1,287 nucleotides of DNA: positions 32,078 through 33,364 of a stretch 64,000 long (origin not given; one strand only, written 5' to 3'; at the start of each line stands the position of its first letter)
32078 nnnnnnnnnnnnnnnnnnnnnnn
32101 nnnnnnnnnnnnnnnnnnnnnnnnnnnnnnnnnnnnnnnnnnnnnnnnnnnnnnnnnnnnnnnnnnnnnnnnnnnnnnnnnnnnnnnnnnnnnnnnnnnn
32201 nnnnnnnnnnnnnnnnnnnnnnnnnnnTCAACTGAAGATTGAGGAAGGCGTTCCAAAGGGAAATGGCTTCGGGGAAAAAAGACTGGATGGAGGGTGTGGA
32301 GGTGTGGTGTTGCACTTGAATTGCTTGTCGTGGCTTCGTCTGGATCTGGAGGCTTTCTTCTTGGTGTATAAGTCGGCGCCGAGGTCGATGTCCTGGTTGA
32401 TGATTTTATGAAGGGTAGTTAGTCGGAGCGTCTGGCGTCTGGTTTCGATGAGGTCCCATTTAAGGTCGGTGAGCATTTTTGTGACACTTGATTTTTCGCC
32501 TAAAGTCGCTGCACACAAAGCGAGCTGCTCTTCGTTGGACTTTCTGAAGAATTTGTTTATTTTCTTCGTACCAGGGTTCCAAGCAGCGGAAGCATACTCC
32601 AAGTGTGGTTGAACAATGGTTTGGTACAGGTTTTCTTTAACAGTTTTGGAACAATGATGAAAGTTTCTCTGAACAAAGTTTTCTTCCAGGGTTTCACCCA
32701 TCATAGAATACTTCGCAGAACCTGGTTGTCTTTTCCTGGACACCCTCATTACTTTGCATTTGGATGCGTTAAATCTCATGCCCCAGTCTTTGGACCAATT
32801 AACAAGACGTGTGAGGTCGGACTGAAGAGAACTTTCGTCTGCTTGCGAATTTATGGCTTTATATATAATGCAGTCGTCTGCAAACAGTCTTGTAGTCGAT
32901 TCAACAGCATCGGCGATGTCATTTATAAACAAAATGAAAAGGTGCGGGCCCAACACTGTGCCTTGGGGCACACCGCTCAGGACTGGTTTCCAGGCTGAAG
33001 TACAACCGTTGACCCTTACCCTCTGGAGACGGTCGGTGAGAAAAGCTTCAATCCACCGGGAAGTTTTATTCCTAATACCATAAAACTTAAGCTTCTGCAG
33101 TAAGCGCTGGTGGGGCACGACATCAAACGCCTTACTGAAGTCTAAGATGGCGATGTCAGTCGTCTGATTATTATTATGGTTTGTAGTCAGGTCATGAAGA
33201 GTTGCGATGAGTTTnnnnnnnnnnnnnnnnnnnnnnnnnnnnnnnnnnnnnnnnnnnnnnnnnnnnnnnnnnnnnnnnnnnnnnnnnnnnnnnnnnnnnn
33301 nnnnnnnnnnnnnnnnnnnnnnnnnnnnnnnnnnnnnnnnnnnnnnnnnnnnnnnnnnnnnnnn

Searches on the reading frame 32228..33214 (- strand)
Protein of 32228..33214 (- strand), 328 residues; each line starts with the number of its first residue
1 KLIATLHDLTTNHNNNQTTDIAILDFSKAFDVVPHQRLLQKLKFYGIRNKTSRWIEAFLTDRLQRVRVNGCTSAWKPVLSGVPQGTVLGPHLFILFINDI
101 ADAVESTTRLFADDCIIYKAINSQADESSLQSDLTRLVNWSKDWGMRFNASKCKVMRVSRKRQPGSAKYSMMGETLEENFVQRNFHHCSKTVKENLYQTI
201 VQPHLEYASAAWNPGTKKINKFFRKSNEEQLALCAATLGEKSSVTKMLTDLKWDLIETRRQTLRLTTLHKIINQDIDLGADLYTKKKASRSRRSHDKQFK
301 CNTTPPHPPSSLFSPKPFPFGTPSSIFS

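Call 27: search_protein_families(library=pfam, proteins=[window:32228-33214:-], max_evalue=0.01)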
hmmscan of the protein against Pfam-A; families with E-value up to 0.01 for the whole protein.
window:32228-33214:- (328 aa): 1 family
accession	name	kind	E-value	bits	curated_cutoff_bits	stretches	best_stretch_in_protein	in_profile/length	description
PF00078.32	RVT_1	-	1.6e-26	93.8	29.6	1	11-157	60-193/205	Reverse transcriptase (RNA-dependent DNA polymerase)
